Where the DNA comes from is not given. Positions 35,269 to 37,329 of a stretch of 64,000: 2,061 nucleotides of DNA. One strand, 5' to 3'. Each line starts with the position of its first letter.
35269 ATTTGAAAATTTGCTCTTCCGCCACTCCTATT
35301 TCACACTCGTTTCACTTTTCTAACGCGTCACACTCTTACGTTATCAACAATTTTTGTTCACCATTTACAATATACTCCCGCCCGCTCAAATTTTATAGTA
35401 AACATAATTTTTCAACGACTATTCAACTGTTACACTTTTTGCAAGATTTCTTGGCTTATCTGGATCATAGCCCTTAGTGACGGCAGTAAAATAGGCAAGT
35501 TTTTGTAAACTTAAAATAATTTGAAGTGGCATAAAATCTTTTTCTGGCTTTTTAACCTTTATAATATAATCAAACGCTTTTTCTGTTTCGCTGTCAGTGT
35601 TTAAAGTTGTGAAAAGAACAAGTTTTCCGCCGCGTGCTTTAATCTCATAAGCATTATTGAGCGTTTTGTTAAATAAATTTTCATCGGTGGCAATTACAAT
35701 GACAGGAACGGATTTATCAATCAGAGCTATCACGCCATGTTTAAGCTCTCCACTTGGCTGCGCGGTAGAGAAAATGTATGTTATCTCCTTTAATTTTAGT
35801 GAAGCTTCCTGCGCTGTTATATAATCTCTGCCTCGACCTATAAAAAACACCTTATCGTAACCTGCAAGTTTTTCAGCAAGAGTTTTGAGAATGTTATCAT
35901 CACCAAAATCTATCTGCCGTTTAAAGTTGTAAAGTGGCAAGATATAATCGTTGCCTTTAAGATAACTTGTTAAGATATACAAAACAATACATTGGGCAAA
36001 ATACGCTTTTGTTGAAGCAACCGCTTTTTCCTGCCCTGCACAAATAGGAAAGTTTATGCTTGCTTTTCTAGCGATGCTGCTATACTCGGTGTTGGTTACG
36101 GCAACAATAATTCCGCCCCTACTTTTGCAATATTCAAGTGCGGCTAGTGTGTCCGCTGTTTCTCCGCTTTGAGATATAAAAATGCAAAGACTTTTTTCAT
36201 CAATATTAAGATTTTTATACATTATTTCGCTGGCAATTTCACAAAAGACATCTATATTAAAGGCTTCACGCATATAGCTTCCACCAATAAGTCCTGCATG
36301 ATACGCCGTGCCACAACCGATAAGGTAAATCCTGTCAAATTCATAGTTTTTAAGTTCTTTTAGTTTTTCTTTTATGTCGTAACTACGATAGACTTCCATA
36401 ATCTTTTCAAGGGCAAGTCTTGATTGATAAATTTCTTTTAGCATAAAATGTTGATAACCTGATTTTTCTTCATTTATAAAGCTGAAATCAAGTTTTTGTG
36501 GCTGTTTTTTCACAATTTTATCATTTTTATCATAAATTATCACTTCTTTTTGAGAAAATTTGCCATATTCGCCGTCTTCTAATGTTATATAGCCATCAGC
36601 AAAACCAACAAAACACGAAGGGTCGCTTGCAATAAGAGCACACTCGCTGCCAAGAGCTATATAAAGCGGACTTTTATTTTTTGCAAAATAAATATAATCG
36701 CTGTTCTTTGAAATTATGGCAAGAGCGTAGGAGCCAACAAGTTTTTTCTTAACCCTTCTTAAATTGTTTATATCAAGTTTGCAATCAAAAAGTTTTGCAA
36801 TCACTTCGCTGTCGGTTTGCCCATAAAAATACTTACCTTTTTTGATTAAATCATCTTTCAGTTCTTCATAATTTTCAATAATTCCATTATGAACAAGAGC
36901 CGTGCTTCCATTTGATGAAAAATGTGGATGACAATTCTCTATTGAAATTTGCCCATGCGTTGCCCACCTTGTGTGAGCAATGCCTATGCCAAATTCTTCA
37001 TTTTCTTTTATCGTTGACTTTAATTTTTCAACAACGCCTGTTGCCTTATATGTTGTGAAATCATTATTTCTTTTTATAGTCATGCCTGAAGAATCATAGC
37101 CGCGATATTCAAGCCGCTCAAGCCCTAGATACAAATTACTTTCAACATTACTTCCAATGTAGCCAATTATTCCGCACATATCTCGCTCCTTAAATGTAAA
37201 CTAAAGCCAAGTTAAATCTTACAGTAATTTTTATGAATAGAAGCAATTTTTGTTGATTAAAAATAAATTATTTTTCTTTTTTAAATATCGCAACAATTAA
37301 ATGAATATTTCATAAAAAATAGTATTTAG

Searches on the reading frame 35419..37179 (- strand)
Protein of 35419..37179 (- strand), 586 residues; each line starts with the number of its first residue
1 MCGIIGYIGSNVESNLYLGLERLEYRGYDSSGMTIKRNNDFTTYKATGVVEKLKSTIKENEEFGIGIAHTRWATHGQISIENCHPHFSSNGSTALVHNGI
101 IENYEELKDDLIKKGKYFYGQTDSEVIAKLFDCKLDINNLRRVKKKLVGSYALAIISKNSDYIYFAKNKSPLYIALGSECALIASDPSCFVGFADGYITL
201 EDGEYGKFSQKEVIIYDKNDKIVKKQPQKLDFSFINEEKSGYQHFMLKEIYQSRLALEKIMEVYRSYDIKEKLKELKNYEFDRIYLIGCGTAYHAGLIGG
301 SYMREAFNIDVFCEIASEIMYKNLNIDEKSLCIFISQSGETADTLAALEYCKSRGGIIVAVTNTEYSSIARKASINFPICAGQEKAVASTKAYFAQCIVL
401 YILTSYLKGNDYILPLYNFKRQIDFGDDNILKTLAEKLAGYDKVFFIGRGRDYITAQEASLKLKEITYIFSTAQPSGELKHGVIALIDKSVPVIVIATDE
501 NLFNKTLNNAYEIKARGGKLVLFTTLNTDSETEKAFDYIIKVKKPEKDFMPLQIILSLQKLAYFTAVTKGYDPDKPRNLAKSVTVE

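Call 8: search_protein_families(library=ncbifam, proteins=[window:35419-37179:-])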
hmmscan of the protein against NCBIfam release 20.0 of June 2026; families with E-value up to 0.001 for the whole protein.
window:35419-37179:- (586 aa): 25 families
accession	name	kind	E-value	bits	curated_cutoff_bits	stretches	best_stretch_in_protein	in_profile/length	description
NF001484.0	PRK00331.1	subfamily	2.4e-183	610.8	381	1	1-586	1-601/601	isomerizing glutamine--fructose-6-phosphate transaminase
TIGR01135.1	glmS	equivalog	2.3e-180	601.1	418.05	1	2-586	1-607/607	glutamine--fructose-6-phosphate transaminase (isomerizing)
NF046059.1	NagB_SO3506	equivalog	1.7e-33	116.3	430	1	271-532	28-291/330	glucosamine-6-phosphate deaminase NagB-II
NF041128.1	glucosaP_deam_GlmD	equivalog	8.5e-29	100.8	580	1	282-583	32-321/323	glucosamine-6-phosphate deaminase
TIGR01134.1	purF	equivalog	2.9e-26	92.8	350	1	2-205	1-214/432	amidophosphoribosyltransferase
TIGR01536.1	asn_synth_AEB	equivalog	1.5e-13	50.6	267.1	1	2-233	1-206/517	asparagine synthase (glutamine-hydrolyzing)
TIGR03104.1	trio_amidotrans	equivalog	1.7e-11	43.1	570.1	1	78-186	55-161/589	N-acetylglutaminylglutamine amidotransferase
NF006949.0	PRK09431.1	equivalog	5e-11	41.8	499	1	82-226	59-201/554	asparagine synthase B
TIGR03127.2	RuMP_HxlB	equivalog_domain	4.5e-10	39.7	160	1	325-389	69-133/178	6-phospho-3-hexuloisomerase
NF008481.0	PRK11382.1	equivalog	1.2e-09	37.8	430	1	269-577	32-332/340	fructoselysine 6-phosphate deglycase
NF040776.2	AlsR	equivalog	9.9e-08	31.2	400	1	320-400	168-246/279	transcriptional repressor AlsR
NF041755.1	RuMP_HxlAB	equivalog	1.4e-07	30.8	500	1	253-384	217-344/391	bifunctional 3-hexulose-6-phosphate synthase/6-phospho-3-hexuloisomerase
TIGR03108.1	eps_aminotran_1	hypoth_equivalog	3.5e-07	29.3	816.9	1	62-183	41-158/628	XrtA/PEP-CTERM system amidotransferase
TIGR02128.1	G6PI_arch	equivalog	3.9e-07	29.3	213.9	1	263-363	5-101/308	bifunctional phosphoglucose/phosphomannose isomerase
TIGR00274.1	TIGR00274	equivalog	1e-06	28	302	1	322-404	120-204/291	N-acetylmuramic acid 6-phosphate etherase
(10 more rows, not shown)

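Call 21: find_related_loci(query=window:35419-37179:-, collection=metagenome_contigs, flank=10000)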
Query window:35419-37179:- (586 aa) in metagenome_contigs; peptide patterns used: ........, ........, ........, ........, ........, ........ (x = any residue, [..] = any of these).
600 stretches matched a pattern (row limit reached: there are more); 522 encode a relative of the query (tblastn E <= 1e-3); the best 80 are kept; 80 distinct loci.
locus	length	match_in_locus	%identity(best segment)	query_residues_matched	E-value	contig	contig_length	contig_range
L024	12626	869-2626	100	1-586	0e+0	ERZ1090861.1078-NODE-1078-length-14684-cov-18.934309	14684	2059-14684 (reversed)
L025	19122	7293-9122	42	1-586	1e-137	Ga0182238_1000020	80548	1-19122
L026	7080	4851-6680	42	1-586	1e-137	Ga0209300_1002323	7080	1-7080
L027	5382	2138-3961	43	1-586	1e-135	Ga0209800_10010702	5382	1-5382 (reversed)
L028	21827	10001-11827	42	1-586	2e-133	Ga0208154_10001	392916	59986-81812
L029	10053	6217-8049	41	1-586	6e-132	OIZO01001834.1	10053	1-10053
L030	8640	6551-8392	39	1-586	7e-132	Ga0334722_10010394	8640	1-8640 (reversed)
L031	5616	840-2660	41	1-586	1e-132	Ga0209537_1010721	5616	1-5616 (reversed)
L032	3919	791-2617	40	1-586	1e-132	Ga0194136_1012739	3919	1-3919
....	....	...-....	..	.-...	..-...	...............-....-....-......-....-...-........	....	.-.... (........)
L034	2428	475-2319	39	1-586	2e-134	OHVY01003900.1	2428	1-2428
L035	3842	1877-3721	39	1-586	2e-130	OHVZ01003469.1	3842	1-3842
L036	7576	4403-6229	40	1-586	7e-125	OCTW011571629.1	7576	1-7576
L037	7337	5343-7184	39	1-586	1e-124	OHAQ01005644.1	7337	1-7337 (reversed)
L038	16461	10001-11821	41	1-586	2e-124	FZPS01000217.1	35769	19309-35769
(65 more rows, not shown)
